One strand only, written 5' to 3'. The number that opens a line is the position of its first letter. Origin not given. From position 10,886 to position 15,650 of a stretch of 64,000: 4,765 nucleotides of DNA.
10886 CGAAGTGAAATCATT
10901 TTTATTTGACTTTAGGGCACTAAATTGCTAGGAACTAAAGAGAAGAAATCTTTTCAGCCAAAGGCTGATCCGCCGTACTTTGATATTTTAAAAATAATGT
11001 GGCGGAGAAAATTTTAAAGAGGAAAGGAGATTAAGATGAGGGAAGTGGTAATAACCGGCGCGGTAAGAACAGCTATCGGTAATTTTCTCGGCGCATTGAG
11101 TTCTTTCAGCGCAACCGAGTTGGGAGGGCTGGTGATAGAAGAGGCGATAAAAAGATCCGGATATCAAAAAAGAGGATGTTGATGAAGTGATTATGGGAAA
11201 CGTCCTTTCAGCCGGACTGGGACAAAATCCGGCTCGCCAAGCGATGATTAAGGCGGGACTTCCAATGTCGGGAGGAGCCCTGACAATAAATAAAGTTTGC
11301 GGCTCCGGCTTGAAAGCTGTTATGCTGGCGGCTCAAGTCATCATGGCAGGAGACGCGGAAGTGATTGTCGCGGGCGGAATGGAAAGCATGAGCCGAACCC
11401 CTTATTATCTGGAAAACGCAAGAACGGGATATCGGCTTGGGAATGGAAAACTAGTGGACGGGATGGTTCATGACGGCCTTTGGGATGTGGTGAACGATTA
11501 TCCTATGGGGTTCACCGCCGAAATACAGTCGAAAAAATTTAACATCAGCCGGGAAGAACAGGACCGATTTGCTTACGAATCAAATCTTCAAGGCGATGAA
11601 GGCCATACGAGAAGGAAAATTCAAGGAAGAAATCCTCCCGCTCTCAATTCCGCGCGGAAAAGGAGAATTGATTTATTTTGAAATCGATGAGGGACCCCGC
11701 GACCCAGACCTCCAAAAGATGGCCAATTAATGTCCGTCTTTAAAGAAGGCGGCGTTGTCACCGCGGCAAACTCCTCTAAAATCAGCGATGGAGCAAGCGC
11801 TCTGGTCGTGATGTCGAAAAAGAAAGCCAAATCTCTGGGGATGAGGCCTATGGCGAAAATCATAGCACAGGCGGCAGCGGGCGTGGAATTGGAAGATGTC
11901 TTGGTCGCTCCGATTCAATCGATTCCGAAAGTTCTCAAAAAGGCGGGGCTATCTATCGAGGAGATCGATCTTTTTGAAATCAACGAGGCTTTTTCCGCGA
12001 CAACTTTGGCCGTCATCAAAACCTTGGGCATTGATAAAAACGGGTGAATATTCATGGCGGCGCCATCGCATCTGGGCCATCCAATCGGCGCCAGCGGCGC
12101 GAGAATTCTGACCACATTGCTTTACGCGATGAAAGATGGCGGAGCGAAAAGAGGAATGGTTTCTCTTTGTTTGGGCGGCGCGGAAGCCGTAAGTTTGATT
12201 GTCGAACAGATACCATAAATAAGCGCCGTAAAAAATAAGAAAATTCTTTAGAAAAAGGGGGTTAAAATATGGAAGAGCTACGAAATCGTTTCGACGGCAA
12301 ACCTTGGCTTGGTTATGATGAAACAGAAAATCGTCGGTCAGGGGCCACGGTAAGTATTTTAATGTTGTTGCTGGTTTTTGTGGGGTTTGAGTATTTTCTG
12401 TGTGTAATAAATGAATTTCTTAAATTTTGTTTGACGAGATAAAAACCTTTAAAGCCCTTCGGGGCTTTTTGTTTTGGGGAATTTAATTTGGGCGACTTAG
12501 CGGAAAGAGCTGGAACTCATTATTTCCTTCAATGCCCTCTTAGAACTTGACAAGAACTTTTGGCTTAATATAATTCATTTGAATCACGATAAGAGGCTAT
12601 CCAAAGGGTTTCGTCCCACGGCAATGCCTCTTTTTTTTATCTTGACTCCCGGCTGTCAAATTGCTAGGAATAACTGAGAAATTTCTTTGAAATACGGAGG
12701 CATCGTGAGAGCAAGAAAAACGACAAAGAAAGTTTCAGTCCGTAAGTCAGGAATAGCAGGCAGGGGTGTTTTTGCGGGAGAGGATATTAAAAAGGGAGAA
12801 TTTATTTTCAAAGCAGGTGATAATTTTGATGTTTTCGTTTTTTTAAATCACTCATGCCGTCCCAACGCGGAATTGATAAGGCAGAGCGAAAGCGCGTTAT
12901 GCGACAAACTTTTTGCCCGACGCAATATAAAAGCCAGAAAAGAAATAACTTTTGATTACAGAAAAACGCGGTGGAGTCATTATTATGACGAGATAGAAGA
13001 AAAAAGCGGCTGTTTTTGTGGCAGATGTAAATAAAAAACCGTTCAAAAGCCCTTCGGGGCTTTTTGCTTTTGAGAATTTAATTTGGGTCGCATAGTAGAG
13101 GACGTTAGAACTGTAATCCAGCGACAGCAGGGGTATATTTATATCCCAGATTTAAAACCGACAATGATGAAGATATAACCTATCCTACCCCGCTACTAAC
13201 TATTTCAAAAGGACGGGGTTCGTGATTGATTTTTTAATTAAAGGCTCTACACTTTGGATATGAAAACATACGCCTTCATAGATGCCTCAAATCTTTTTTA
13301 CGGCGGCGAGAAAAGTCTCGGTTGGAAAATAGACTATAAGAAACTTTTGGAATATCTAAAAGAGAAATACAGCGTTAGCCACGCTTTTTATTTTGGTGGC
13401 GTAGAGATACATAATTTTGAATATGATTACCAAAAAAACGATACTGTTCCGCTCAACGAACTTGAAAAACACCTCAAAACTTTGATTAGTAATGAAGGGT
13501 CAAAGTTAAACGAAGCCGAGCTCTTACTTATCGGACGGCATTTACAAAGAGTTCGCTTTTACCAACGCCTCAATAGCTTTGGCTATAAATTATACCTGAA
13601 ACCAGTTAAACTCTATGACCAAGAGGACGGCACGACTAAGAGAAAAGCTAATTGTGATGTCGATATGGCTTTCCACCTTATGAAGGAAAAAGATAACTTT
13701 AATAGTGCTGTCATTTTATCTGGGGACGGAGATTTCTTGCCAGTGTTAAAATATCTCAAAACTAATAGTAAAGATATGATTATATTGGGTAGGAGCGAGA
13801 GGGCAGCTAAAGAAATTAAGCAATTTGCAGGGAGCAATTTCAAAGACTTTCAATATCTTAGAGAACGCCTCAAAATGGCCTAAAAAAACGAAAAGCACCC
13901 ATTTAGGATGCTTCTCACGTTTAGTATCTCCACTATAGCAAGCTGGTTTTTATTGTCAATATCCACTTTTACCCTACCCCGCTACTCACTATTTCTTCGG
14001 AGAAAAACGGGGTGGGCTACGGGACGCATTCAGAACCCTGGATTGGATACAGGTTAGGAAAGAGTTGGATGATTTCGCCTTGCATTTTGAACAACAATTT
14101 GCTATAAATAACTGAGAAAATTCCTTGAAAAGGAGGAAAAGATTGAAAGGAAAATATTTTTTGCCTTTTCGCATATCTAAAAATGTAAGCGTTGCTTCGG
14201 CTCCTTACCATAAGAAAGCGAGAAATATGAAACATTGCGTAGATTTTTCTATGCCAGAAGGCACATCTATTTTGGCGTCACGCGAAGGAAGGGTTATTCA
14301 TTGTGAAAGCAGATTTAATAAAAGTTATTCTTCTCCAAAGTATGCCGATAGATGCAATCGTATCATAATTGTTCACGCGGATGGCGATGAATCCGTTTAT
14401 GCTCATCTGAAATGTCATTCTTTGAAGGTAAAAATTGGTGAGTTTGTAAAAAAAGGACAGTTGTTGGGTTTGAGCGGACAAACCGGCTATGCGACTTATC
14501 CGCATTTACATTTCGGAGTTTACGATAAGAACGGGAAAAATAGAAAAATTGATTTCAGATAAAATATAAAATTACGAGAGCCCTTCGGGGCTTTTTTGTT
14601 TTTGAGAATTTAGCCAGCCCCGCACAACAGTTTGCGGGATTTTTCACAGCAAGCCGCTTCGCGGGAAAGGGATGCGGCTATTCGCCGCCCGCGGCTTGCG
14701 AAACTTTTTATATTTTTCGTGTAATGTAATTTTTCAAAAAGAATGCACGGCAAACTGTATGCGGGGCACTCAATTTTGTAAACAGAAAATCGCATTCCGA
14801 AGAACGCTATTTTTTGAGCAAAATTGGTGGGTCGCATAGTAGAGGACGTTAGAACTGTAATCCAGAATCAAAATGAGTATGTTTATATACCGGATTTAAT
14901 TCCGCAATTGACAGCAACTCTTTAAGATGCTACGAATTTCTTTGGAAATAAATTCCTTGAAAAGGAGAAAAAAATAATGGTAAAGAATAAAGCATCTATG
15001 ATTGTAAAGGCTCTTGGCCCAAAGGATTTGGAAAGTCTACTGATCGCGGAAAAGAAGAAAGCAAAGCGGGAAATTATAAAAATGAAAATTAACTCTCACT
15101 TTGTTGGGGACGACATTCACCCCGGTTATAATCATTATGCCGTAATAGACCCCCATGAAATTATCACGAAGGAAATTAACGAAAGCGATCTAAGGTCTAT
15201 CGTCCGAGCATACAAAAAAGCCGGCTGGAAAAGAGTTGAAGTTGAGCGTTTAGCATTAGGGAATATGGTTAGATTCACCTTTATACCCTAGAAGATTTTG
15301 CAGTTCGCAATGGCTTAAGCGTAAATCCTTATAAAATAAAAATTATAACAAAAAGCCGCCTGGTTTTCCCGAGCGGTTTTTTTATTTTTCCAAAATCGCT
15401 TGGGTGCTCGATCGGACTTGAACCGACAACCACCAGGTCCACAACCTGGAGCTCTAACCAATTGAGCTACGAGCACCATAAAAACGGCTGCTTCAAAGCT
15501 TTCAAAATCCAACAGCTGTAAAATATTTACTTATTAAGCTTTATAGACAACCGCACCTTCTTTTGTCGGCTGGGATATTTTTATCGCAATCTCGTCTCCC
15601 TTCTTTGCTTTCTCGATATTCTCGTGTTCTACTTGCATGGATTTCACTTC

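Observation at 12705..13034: Bacterial SET-domain protein in an accessory cassette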

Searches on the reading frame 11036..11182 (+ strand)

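Call 81: search_protein_families(library=pfam, proteins=[window:11036-11182:+], max_evalue=0.001)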
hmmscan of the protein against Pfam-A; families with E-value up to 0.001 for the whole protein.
window:11036-11182:+ (48 aa): 1 family
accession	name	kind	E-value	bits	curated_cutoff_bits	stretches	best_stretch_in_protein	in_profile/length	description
PF00108.29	Thiolase_N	-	2.3e-07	30.9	26.4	1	4-42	1-39/260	Thiolase, N-terminal domain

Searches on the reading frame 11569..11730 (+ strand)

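Call 81: search_protein_families(library=pfam, proteins=[window:11569-11730:+], max_evalue=0.001)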
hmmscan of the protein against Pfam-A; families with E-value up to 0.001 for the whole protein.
window:11569-11730:+ (53 aa): 1 family
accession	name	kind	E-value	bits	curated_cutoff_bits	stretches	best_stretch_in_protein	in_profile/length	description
PF00108.29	Thiolase_N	-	1.3e-05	25.2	26.4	1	8-46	183-220/260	Thiolase, N-terminal domain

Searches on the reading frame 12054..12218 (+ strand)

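Call 81: search_protein_families(library=pfam, proteins=[window:12054-12218:+], max_evalue=0.001)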
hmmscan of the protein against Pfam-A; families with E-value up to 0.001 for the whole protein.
window:12054-12218:+ (54 aa): 1 family
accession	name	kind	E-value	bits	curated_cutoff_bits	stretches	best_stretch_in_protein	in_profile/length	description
PF02803.24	Thiolase_C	-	2.9e-14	53.2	27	1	7-51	78-122/123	Thiolase, C-terminal domain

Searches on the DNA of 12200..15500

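Call 47: search_rna_families(source=window, start=12200, end=15500, threshold=evalue, max_evalue=1)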
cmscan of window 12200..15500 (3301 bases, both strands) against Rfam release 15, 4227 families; matches with E-value up to 1: 1.
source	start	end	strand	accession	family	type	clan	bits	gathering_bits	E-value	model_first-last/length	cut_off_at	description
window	15403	15476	-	RF00005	tRNA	Gene; tRNA;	CL00001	67.3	29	9.1e-14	1-71/71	no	tRNA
